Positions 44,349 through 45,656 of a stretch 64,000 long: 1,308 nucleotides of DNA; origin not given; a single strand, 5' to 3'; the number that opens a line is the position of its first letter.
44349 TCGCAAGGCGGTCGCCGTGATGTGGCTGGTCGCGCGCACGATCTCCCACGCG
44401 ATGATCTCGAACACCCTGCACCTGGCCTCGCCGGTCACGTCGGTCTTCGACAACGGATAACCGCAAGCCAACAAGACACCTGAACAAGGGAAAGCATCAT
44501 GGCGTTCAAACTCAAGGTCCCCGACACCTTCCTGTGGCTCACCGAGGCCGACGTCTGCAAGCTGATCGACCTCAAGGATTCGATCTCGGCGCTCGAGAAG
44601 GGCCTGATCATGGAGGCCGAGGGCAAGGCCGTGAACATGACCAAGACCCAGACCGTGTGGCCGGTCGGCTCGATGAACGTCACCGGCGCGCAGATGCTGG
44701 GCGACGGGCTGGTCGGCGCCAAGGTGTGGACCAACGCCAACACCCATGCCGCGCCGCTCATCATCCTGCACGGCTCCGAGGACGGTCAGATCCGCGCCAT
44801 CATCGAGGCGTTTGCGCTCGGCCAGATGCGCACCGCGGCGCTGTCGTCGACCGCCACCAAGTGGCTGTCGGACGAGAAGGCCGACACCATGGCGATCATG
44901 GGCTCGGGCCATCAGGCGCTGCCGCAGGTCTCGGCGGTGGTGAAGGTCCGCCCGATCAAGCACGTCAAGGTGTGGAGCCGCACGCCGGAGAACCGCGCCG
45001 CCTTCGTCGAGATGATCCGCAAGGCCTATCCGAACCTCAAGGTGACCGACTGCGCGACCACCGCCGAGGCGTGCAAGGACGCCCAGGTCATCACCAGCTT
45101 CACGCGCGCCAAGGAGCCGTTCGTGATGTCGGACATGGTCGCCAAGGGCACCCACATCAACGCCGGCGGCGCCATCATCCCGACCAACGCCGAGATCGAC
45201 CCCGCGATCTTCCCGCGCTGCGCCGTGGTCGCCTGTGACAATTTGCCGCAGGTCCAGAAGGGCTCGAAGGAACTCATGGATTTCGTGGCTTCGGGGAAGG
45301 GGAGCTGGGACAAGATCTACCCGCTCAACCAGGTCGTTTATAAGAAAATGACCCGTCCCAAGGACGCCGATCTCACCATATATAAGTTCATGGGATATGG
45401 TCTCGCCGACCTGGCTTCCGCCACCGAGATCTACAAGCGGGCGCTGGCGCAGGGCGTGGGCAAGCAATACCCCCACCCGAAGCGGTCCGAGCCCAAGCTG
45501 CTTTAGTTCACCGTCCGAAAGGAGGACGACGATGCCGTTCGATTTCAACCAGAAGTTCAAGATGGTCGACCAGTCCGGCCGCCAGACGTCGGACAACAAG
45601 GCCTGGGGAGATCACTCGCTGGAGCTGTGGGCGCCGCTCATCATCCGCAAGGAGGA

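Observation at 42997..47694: Six-gene operon mixing aromatic ring-cleavage-type and amino-acid-type enzymes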

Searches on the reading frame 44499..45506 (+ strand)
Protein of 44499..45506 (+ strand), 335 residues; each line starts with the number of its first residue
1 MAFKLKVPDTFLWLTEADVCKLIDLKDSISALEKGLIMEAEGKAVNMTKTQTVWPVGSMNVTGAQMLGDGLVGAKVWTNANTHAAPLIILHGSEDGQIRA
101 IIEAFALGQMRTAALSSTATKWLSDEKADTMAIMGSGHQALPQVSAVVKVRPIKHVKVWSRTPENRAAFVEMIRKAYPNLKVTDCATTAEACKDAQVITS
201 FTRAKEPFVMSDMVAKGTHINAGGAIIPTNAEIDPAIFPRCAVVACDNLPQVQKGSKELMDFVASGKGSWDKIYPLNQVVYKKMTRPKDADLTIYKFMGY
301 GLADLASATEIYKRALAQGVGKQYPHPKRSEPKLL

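Call 4: search_protein_families(library=pfam, proteins=[window:44499-45503:+], max_evalue=0.01)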
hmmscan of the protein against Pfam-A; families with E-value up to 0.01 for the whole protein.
seq(335 aa): 2 families
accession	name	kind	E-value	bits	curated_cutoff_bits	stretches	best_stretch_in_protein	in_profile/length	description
PF02423.21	OCD_Mu_crystall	-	9.2e-45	153.4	24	1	15-317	7-312/314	Ornithine cyclodeaminase/mu-crystallin family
PF01488.26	Shikimate_DH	-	0.00095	19.7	24.3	1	119-219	3-100/138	Shikimate / quinate 5-dehydrogenase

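Call 5: search_protein_families(library=ncbifam, proteins=[window:44499-45503:+], max_evalue=0.01)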
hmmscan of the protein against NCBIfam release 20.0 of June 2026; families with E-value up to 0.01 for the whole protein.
seq(335 aa): 14 families
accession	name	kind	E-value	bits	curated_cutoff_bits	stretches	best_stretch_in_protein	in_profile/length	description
NF006379.0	PRK08618.1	equivalog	2.5e-42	145.4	417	1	14-324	4-324/326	ornithine cyclodeaminase family protein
TIGR02371.1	ala_DH_arch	equivalog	9.3e-39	133.4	409.15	1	12-323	3-321/325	alanine dehydrogenase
NF005011.0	PRK06407.1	subfamily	6.8e-38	130.6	337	1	13-313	4-297/302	ornithine cyclodeaminase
NF004793.0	PRK06141.1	equivalog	1e-37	129.8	322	1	87-315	84-311/314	bifunctional Delta(1)-pyrroline-2-carboxylate/Delta(1)-piperideine-2-carboxylate reductase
NF006141.0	PRK08291.1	equivalog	2.2e-36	125.5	408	1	104-323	108-327/330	cyclodeaminase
NF045643.1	ImmsucRedBhcD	equivalog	1.4e-31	110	500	1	87-322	86-317/321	iminosuccinate reductase BhcD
TIGR02992.1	ectoine_eutC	equivalog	3.9e-30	105.1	471.65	1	87-324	87-325/326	ectoine utilization protein EutC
NF005762.1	PRK07589.1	equivalog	9.7e-25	87.2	350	1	102-323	102-317/334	ornithine cyclodeaminase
NF005603.0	PRK07340.1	equivalog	5.4e-24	85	266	1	92-312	91-300/307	delta(1)-pyrroline-2-carboxylate reductase family protein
TIGR03944.1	dehyd_SbnB_fam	equivalog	2e-23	82.9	326.9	1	84-323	87-323/327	2,3-diaminopropionate biosynthesis protein SbnB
NF005296.0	PRK06823.1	equivalog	1.4e-22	80.1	438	1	86-314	85-312/315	ornithine cyclodeaminase family protein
NF004848.0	PRK06199.1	subfamily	2.7e-19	69.5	362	1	87-323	114-369/379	tyramine oxidase subunit B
NF045512.1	PyrPipCarbRedLhpI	equivalog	3.5e-17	62.5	400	1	87-309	82-291/298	bifunctional Delta(1)-pyrroline-2-carboxylate/Delta(1)-piperideine-2-carboxylate reductase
NF000744.0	PRK00045.1-3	equivalog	0.00017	20.6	429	1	111-277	166-279/447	glutamyl-tRNA reductase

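Call 18: search_solved_structures(query=window:44499-45506:+, max_evalue=1e-10)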
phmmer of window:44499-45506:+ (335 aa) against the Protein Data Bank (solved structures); distinct sequences matched with E-value up to 1e-10: 11.
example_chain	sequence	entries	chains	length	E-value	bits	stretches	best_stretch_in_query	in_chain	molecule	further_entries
1omo_A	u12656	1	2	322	3.4e-24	89.1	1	12-323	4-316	alanine dehydrogenase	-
1vll_A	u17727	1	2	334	3.6e-24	89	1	12-323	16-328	alanine dehydrogenase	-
6t3e_A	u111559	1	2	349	4.3e-22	82.2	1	12-322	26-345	DELTA1-pyrroline-2-carboxylate reductase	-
4bv8_A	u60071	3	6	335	6.6e-21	78.3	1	81-313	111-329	THIOMORPHOLINE-CARBOXYLATE DEHYDROGENASE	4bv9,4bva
2i99_A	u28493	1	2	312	6.8e-21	78.2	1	82-312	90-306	Mu-crystallin homolog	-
6rqa_A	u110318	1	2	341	2e-19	73.4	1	70-323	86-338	iminosuccinate reductase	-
3hdj_A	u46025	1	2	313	6.3e-17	65.2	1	42-318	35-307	Probable ornithine cyclodeaminase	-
4m54_A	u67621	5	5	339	1.3e-15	60.9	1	83-322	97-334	Putative ornithine cyclodeaminase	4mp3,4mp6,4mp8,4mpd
5yu0_A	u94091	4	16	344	3.4e-12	49.6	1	93-251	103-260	Lysine cyclodeaminase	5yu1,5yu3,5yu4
5gzi_B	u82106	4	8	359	3.8e-12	49.5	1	93-251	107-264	Lysine cyclodeaminase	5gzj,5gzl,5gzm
1u7h_A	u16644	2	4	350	4.4e-11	46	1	96-323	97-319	ornithine cyclodeaminase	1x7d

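Call 48: search_solved_structures(query=window:44499-45506:+, max_evalue=1e-15, show_alignments=5)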
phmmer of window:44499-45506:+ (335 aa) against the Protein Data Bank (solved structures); distinct sequences matched with E-value up to 1e-15: 7.
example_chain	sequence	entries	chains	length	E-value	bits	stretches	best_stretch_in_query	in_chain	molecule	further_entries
1omo_A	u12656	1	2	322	3.4e-24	89.1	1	12-323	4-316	alanine dehydrogenase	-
1vll_A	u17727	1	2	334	3.6e-24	89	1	12-323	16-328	alanine dehydrogenase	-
6t3e_A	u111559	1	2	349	4.3e-22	82.2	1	12-322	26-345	DELTA1-pyrroline-2-carboxylate reductase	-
4bv8_A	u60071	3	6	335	6.6e-21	78.3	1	81-313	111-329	THIOMORPHOLINE-CARBOXYLATE DEHYDROGENASE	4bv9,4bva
2i99_A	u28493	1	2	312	6.8e-21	78.2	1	82-312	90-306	Mu-crystallin homolog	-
6rqa_A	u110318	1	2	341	2e-19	73.4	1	70-323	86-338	iminosuccinate reductase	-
3hdj_A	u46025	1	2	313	6.3e-17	65.2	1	42-318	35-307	Probable ornithine cyclodeaminase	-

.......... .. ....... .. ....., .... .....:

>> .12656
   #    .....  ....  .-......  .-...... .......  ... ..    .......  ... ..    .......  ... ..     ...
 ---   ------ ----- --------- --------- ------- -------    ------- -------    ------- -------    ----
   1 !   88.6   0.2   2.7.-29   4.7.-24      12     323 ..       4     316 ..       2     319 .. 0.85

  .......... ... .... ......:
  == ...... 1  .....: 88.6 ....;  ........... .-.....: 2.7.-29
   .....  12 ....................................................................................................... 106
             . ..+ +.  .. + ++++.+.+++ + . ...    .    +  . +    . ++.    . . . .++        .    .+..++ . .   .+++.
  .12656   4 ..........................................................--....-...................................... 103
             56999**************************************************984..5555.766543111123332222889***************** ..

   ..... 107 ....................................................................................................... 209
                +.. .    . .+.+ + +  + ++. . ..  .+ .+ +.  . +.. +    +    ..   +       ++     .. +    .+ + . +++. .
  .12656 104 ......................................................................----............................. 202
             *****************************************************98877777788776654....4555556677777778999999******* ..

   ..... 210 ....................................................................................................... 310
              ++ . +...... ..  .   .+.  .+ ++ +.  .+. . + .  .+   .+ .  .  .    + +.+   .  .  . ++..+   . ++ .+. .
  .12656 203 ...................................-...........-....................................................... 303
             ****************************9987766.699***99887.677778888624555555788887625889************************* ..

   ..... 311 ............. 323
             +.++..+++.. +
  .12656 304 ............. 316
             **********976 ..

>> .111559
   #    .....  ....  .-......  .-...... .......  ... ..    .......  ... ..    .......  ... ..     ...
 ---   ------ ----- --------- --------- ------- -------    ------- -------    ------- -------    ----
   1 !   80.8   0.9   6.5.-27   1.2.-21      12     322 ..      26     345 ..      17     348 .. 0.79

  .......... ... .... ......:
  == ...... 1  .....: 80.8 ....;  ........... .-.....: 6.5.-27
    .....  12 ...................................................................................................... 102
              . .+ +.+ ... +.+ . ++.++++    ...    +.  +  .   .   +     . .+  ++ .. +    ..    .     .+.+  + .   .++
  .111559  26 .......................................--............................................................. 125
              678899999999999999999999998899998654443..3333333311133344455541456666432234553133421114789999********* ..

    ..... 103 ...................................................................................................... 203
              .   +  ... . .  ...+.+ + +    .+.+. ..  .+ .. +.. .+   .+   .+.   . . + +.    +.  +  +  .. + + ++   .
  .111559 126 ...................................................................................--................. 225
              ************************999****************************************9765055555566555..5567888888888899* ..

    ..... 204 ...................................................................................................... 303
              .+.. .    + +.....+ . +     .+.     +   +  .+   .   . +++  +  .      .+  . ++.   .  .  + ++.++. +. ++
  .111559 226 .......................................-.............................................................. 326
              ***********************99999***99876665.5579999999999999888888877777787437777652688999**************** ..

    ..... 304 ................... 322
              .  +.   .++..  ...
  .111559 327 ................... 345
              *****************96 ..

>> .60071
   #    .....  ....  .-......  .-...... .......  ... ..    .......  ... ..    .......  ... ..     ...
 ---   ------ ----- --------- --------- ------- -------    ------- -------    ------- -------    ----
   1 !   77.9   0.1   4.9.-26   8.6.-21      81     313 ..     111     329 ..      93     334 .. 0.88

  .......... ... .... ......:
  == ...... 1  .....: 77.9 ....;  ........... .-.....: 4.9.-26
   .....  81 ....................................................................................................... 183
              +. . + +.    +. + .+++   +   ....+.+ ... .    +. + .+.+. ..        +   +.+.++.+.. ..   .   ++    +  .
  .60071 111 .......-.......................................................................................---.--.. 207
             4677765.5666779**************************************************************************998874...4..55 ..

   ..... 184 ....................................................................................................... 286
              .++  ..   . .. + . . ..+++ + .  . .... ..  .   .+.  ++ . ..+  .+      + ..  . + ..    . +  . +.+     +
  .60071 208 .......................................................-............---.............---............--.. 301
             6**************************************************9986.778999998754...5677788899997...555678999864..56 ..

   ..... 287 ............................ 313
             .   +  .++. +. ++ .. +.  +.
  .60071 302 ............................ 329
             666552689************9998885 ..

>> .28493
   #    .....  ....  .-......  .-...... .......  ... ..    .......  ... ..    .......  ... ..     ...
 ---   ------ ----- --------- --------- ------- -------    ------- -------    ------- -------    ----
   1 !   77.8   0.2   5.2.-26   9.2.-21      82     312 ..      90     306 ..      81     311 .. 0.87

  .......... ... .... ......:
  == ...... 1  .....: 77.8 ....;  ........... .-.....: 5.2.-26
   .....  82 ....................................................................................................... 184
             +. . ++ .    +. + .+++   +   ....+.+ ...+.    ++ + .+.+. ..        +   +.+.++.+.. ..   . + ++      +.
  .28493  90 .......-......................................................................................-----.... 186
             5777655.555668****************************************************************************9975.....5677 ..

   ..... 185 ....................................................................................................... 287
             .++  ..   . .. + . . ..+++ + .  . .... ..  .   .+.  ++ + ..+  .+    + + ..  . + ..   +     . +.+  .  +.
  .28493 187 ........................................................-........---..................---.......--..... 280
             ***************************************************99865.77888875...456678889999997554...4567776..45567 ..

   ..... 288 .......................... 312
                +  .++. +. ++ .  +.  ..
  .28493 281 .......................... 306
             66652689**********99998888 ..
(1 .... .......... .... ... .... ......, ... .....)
